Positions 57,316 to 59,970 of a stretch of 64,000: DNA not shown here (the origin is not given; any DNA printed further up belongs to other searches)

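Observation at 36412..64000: Secreted S53-peptidase / BNR-protein cluster interleaved with three GT-C glycosyltransferase-like genes: candidate protein O-glycosylation + surface protease system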

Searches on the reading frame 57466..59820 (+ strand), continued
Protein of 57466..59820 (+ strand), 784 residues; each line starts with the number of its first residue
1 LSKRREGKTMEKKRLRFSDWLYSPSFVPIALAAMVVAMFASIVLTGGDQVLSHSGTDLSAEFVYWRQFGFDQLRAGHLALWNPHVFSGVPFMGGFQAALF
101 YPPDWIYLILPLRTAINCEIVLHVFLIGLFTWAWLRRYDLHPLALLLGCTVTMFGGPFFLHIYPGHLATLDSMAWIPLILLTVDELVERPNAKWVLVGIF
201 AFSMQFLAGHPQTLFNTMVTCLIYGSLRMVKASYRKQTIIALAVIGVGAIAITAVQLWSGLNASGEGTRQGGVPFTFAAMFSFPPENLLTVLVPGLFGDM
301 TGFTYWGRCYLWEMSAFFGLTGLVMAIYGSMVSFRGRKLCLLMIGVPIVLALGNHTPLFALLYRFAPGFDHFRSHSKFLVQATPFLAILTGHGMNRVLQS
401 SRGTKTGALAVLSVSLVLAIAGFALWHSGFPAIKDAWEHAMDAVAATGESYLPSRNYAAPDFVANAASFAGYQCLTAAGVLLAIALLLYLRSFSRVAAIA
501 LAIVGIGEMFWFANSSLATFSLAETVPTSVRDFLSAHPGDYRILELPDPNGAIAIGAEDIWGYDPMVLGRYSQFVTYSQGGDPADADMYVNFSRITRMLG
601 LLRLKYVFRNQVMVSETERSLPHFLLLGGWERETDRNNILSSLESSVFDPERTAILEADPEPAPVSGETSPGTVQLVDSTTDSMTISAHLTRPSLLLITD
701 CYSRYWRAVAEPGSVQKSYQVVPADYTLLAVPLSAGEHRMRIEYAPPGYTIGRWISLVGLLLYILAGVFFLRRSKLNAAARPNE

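Call 59: search_protein_families(library=pfam, alignment_id=A2, max_evalue=0.01)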
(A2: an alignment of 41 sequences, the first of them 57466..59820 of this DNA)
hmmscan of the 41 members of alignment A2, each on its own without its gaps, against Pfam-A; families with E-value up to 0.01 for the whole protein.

A. member 1, window:57466-59820:+ (784 aa): 1 family
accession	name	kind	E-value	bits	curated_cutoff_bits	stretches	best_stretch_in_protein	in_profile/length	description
PF09586.16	YfhO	-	2.1e-06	26.9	28.5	1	684-756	768-835/835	Bacterial membrane protein YfhO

B. families by the number of members that match (of 41 scanned): 4 families
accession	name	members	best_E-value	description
PF09586.16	YfhO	37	2.6e-14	Bacterial membrane protein YfhO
PF10131.15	PTPS_related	2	0.0037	6-pyruvoyl-tetrahydropterin synthase related domain; membrane protein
PF09852.15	DUF2079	1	0.004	Predicted membrane protein (DUF2079)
PF14555.12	UBA_4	1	0.0083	UBA-like domain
